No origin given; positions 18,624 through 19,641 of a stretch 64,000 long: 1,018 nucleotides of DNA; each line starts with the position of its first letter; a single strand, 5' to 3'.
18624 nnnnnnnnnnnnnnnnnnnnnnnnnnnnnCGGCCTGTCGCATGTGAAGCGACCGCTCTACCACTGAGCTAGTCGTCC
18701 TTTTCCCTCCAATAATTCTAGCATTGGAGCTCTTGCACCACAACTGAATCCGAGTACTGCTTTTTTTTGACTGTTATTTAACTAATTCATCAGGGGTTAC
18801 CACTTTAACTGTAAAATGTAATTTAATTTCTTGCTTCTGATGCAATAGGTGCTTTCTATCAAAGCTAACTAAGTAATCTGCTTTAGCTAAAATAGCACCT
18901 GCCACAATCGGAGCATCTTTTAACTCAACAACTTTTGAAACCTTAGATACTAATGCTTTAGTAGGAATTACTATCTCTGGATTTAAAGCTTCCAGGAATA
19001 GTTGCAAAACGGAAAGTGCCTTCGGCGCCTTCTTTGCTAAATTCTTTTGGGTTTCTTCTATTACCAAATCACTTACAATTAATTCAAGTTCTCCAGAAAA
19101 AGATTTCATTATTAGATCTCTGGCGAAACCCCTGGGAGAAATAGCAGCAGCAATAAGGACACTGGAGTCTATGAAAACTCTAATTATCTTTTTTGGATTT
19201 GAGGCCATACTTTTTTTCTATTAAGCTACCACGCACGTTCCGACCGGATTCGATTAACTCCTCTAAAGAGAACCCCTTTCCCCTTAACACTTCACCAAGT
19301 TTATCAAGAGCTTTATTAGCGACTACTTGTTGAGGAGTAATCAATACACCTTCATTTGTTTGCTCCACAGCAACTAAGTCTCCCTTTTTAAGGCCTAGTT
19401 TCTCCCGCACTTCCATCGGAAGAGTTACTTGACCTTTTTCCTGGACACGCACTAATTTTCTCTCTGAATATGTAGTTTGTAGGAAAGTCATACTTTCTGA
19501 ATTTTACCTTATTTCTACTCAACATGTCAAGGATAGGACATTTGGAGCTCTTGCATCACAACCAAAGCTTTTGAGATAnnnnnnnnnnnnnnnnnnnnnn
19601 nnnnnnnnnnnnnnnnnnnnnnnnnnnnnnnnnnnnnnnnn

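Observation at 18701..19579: PIN/AbrB type II toxin-antitoxin cassette bracketed by 21-bp direct repeats next to tRNA-Val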

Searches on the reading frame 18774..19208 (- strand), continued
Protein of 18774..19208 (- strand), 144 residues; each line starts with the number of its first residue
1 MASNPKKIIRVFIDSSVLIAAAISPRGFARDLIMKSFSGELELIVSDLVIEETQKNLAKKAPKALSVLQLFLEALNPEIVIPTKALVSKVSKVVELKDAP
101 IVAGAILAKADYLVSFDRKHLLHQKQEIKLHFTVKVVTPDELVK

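Call 33: find_related_loci(query=A2, collection=metagenome_contigs, flank=2500)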
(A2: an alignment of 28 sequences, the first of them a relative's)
Query A2 (144 aa) in metagenome_contigs; peptide patterns used: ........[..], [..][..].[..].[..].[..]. (x = any residue, [..] = any of these).
319 stretches matched a pattern; 144 encode a relative of the query (tblastn E <= 1e-3); the best 80 are kept; 80 distinct loci.
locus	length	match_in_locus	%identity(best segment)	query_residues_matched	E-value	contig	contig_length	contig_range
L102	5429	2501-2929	78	1-143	1e-68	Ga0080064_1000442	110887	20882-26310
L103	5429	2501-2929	78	1-143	1e-68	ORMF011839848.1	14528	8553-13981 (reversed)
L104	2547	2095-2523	69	1-143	1e-62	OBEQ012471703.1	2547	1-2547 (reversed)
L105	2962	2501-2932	68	1-144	3e-61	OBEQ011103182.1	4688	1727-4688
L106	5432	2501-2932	69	1-144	1e-60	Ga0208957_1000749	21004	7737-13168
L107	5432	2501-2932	69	1-144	1e-60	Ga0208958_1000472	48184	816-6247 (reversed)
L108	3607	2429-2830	72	10-143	3e-60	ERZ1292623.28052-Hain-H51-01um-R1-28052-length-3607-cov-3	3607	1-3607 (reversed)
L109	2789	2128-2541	70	6-143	3e-60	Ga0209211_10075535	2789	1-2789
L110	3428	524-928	71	10-144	5e-59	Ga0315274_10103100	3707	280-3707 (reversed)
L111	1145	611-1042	67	1-144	3e-62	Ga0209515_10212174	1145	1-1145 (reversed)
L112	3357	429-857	73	1-143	6e-58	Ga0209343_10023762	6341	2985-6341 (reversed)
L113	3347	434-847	70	7-144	5e-56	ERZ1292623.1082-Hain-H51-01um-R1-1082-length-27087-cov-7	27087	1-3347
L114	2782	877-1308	56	1-143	1e-47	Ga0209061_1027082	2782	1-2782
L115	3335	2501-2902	56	10-143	3e-46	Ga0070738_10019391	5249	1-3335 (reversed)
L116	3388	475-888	56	3-144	5e-44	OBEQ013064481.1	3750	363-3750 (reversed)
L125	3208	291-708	58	3-144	2e-38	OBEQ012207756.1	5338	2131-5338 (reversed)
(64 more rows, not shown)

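Call 42: search_protein_families(library=ncbifam, proteins=[window:18774-19208:-], max_evalue=0.01)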
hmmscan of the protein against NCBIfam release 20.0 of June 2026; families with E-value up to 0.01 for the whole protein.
window:18774-19208:- (144 aa): 1 family
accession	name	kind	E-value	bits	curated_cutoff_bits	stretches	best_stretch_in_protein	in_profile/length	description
TIGR00305.1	TIGR00305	equivalog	4.5e-08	33.4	29.15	1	10-119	1-111/115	putative toxin-antitoxin system toxin component, PIN family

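Call 59: search_protein_families(library=pfam, proteins=[L125:1585-2574:+, L125:867-1544:-], max_evalue=0.01)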
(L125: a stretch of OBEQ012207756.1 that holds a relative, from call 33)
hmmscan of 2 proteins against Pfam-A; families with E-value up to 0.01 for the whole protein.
L125:1585-2574:+ (329 aa): 3 families
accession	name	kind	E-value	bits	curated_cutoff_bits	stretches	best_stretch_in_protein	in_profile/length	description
PF13936.12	HTH_38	-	2.4e-12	46.8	27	1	3-46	1-44/44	Helix-turn-helix domain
PF11427.14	HTH_Tnp_Tc3_1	-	0.00091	19.5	21.1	1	7-51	5-49/50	Tc3 transposase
PF00665.32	rve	-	0.0067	17.1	32.6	0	178-265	8-101/102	Integrase core domain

L125:867-1544:- (225 aa): 0 families

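Call 67: search_solved_structures(query=A2, max_evalue=1)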
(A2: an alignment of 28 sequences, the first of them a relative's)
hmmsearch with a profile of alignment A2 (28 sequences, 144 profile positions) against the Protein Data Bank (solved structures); distinct sequences matched with E-value up to 1: 1.
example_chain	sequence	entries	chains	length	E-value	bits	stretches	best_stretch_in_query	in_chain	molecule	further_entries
9is6_D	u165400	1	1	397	0.62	13.4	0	28-85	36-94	COP9 signalosome complex subunit 4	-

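Call 69: search_dna_similar(query=window:18774-19208:-, collection=plasmids, mode=protein, max_rows=10)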
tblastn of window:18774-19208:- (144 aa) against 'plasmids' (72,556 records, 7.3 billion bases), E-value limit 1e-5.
Records with a match: 34; places in all: 35; records where one place covers at least 80% of the query: 34.
Best place of each record, by identity: <60% 34.
By first word of the organism name: Thermus 33; Sphaerospermopsis 1.
By predicted mobility (MOB-suite, as given by PLSDB): non-mobilizable 33; conjugative 1.
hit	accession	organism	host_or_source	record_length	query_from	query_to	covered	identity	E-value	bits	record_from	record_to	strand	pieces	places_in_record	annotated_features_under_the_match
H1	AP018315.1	Sphaerospermopsis kisseleviana NIES-73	-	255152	7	144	96%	36.7%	2e-16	81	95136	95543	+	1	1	hypothetical protein (x2)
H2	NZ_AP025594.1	Thermus brockianus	-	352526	1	123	85%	38.2%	4e-8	58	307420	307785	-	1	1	type II toxin-antitoxin system VapC family toxin | AbrB/MazE/SpoVT family DNA-binding domain-containing protein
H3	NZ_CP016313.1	Thermus brockianus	whole organism,environmental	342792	1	123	85%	36.6%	2e-7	56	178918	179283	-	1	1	PIN domain-containing protein | AbrB/MazE/SpoVT family DNA-binding domain-containing protein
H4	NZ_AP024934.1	Thermus thermophilus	-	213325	1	123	85%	34.1%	4e-9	61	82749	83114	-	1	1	PIN domain-containing protein | AbrB/MazE/SpoVT family DNA-binding domain-containing protein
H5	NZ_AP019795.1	Thermus thermophilus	-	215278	1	123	85%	34.1%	4e-9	61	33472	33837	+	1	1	PIN domain-containing protein | AbrB/MazE/SpoVT family DNA-binding domain-containing protein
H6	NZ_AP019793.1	Thermus thermophilus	-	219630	1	123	85%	34.1%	4e-9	61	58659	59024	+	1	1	PIN domain-containing protein | AbrB/MazE/SpoVT family DNA-binding domain-containing protein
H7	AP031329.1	Thermus thermophilus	-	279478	1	123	85%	34.1%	4e-9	61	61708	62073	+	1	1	PIN domain-containing protein | hypothetical protein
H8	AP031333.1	Thermus thermophilus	-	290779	1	123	85%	34.1%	4e-9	61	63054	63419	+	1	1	PIN domain-containing protein | hypothetical protein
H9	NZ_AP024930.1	Thermus thermophilus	-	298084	1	123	85%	34.1%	4e-9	61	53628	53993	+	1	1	PIN domain-containing protein | AbrB/MazE/SpoVT family DNA-binding domain-containing protein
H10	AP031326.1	Thermus thermophilus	-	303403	1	123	85%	34.1%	4e-9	61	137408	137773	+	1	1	PIN domain-containing protein | hypothetical protein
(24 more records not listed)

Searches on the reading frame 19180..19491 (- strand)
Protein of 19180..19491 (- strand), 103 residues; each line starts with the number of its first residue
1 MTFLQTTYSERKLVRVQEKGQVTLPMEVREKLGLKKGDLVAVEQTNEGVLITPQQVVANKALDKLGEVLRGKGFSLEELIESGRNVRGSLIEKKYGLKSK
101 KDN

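Call 6: search_protein_families(library=pfam, proteins=[window:19180-19491:-], max_evalue=0.1)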
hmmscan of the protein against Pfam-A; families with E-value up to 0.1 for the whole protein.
window:19180-19491:- (103 aa): 4 families
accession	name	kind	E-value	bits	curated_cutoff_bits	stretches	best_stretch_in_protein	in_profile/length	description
PF04014.23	MazE_antitoxin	-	1.7e-11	44.3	24.7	1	14-55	2-44/48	Antidote-toxin recognition MazE, bacterial antitoxin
PF15937.10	PrlF_antitoxin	-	0.0011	19.6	32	1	16-56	4-45/99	prlF antitoxin for toxin YhaV_toxin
PF03152.21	UFD1_N1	-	0.036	14.1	29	1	17-46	66-95/97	Ubiquitin fusion degradation protein UFD1, N-terminal subdomain 1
PF02359.24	CDC48_N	-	0.093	13.4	35.1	0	17-47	12-42/85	Cell division protein 48 (CDC48), N-terminal domain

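Call 42: search_protein_families(library=ncbifam, proteins=[window:19180-19491:-], max_evalue=0.01)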
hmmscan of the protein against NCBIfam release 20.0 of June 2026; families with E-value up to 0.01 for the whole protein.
window:19180-19491:- (103 aa): 8 families
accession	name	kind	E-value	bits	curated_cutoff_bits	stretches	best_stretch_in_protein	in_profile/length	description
TIGR01439.1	lp_hng_hel_AbrB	domain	1.8e-12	46.7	28.3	1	14-53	2-42/44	transcriptional regulator, AbrB family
NF040962.1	near_HgcAB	equivalog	1e-07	31.7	70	1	13-48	7-43/70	HgcAB-associated protein HgcC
NF050106.1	TA_MazE_antitoxin_Deino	equivalog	1.1e-07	31.9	65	1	20-53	1-34/65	type II toxin-antitoxin system MazE family antitoxin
NF006352.0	PRK08577.1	equivalog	7.5e-07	29.3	140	1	10-47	3-40/136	hypothetical protein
TIGR02609.1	doc_partner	hypoth_equivalog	1.6e-05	25.2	55.9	1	22-63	12-55/74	putative addiction module antidote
NF007429.0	PRK09974.1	equivalog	0.00013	21.8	125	1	15-53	16-55/114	type II toxin-antitoxin system PrlF family antitoxin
NF033820.0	STM0539_fam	subfamily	0.0033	17.1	50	1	17-52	81-118/141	STM0539 family protein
NF001476.0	PRK00326.2-2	equivalog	0.0084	15.8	162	1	7-57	87-136/163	division/cell wall cluster transcriptional repressor MraZ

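Call 68: search_solved_structures(query=window:19180-19491:-, max_evalue=1)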
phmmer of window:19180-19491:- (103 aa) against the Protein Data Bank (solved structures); distinct sequences matched with E-value up to 1: 15.
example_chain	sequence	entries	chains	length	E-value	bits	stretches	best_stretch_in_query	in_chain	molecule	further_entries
5itm_A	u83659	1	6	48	0.00022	24.6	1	11-50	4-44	AbrB family transcriptional regulator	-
5itj_A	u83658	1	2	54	0.00027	24.3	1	11-50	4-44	AbrB family transcriptional regulator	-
2l66_A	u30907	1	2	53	0.00029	24.2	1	12-50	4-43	Transcriptional regulator, AbrB family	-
2glw_A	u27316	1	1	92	0.0036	20.7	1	14-42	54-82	92aa long hypothetical protein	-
7dvf_A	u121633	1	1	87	0.0039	20.6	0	19-45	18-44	reDPBB_sym2 protein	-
7dvc_A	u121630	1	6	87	0.021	18.3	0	19-47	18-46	reDPBB_sym1 protein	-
1z0r_A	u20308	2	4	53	0.099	16.1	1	15-51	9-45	Transition state regulatory protein abrB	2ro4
1yfb_A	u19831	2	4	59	0.1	16.1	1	14-51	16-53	Transition state regulatory protein abrB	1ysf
2k1n_A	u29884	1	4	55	0.11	16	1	15-51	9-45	AbrB family transcriptional regulator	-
2iiu_A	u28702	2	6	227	0.13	15.7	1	11-69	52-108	Hypothetical protein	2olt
4ri2_A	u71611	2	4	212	0.14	15.7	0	18-84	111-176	Photosystem II 22 kDa protein, chloroplastic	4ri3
2ro5_A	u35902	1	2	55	0.15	15.6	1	15-52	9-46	Stage V sporulation protein T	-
8gh6_A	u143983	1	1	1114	0.25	14.8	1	17-81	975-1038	Reverse transcriptase-like protein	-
2w1t_B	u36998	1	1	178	0.73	13.4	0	15-52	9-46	STAGE V SPORULATION PROTEIN T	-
2w1t_A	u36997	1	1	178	0.97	13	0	15-52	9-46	STAGE V SPORULATION PROTEIN T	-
